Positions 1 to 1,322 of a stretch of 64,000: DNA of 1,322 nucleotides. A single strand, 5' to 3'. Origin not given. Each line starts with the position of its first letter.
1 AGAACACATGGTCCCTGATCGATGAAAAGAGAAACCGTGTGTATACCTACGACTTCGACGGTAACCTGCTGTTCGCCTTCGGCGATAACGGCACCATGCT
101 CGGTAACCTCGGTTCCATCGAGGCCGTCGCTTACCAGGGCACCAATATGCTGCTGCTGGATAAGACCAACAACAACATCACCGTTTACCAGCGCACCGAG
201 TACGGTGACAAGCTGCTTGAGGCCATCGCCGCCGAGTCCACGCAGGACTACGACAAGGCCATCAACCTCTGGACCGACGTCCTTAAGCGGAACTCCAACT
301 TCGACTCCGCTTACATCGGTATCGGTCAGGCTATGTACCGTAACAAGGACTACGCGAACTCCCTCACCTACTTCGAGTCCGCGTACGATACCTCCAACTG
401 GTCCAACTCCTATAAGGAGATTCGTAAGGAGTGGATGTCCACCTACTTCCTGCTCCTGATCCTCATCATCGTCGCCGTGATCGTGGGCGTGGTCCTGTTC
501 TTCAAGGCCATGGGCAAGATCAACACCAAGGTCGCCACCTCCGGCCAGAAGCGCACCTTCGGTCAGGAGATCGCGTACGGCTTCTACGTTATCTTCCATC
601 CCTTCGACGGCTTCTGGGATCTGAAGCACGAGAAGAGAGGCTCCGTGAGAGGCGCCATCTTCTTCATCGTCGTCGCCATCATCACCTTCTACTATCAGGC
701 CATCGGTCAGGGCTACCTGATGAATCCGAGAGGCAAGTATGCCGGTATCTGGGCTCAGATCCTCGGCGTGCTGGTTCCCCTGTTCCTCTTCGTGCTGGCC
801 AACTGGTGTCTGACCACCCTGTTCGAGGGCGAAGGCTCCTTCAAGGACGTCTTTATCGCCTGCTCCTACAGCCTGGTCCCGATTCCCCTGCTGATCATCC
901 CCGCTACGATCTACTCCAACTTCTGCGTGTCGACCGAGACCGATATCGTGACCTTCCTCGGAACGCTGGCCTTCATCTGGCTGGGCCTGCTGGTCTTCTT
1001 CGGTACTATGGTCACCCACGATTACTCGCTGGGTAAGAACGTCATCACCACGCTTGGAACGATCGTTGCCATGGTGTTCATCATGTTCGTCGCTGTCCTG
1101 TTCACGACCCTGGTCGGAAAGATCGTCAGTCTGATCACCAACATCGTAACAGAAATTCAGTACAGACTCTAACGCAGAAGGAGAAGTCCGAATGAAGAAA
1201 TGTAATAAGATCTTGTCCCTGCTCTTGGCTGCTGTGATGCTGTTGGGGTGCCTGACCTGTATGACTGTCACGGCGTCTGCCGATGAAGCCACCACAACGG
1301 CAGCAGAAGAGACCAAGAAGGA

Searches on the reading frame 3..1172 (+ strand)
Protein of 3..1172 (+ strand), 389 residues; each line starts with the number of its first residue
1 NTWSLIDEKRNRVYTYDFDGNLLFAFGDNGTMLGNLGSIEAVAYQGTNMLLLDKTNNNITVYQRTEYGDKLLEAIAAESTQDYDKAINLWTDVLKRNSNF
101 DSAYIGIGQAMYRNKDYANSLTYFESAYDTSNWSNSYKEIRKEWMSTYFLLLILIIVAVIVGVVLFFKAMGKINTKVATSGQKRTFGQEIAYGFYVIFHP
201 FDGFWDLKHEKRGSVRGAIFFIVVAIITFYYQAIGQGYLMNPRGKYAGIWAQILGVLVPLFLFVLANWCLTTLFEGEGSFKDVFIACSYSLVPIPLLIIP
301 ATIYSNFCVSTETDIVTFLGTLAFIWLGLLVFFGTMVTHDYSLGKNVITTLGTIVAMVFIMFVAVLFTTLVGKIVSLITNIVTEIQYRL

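Call 73: search_protein_families(library=pfam, proteins=[window:3-1172:+], max_evalue=0.00001)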
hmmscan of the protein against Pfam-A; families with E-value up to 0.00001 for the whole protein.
window:3-1172:+ (389 aa): 2 families
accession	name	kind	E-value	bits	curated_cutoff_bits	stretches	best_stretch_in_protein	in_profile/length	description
PF04893.22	Yip1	-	1.3e-16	61.4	28.6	1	195-364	2-172/173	Yip1 domain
PF13432.12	TPR_16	-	1.1e-06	29.4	32.7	1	71-129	1-59/65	Tetratricopeptide repeat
